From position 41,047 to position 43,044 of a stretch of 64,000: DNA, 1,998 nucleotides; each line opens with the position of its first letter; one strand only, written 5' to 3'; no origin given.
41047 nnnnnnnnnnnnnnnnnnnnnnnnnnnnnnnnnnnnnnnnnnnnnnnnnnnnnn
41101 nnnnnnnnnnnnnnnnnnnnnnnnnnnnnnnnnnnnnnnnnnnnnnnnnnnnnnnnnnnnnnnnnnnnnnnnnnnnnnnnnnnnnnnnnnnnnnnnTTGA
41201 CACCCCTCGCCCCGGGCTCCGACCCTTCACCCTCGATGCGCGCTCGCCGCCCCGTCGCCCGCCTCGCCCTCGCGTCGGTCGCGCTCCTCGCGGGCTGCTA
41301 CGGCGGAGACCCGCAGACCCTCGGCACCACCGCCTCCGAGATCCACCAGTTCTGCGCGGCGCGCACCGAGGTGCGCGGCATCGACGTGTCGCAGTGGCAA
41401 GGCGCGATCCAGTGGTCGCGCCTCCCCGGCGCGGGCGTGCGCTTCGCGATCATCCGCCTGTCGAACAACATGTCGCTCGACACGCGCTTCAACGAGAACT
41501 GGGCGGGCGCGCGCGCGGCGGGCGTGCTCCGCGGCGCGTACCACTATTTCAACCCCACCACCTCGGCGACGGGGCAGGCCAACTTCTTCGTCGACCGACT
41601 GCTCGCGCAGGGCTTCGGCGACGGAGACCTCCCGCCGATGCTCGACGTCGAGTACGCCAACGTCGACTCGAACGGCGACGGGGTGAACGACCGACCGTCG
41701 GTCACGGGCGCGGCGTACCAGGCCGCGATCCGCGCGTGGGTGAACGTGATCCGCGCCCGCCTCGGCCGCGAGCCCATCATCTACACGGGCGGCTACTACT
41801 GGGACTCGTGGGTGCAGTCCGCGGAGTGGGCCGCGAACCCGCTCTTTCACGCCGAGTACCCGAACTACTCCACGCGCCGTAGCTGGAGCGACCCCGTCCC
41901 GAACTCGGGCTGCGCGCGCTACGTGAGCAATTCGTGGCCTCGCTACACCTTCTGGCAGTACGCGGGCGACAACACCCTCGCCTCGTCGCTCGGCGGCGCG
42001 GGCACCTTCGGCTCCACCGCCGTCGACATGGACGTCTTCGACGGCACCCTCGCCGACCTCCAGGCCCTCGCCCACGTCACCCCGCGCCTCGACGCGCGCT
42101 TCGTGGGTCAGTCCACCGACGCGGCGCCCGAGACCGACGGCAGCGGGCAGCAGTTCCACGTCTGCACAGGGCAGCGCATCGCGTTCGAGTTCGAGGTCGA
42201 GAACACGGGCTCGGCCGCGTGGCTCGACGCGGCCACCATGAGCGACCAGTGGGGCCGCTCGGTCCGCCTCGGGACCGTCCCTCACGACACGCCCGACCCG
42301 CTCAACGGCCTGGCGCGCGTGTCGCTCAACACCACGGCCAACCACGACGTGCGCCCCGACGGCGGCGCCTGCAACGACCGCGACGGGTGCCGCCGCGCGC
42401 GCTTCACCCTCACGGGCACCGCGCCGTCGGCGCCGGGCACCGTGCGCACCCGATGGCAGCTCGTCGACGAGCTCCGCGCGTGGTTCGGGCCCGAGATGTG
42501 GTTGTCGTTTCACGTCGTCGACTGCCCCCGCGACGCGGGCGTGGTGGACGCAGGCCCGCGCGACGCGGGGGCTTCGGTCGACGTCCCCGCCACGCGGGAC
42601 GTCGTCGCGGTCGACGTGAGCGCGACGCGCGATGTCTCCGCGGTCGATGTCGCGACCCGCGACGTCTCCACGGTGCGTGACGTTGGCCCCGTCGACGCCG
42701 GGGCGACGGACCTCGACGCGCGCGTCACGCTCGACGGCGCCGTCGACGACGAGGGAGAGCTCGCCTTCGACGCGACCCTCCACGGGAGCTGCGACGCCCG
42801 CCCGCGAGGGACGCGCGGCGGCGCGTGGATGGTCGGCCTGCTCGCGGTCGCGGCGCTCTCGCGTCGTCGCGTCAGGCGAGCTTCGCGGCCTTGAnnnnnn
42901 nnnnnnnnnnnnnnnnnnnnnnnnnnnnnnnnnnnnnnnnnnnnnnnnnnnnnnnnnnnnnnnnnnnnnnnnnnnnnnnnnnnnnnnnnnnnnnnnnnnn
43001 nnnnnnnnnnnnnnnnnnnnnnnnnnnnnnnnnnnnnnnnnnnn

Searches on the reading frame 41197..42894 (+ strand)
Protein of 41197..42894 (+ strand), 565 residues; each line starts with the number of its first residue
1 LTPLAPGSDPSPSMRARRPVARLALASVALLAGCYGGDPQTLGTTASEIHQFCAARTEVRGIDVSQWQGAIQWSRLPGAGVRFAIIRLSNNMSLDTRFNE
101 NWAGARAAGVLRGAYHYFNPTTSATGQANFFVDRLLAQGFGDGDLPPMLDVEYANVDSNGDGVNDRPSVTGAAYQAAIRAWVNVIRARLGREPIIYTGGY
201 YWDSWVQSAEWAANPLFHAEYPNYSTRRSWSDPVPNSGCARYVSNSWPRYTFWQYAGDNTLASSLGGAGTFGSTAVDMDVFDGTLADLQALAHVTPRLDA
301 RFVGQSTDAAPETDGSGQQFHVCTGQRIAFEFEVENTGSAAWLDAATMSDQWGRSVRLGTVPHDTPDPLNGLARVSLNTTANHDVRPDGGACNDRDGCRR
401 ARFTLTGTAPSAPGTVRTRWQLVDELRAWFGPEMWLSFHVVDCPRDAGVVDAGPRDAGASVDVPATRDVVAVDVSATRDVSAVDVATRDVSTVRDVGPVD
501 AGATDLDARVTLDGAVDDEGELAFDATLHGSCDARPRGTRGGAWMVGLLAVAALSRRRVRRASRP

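Call 44: search_protein_families(library=pfam, proteins=[window:41197-42894:+], max_evalue=0.001)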
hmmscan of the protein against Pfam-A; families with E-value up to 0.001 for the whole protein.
window:41197-42894:+ (565 aa): 2 families
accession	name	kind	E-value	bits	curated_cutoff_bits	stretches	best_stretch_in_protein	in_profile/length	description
PF01183.26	Glyco_hydro_25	-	4.9e-33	115.4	27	1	62-259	1-175/180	Glycosyl hydrolases family 25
PF16158.11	N_BRCA1_IG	-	0.00012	23.1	28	1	324-440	10-108/108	Ig-like domain from next to BRCA1 gene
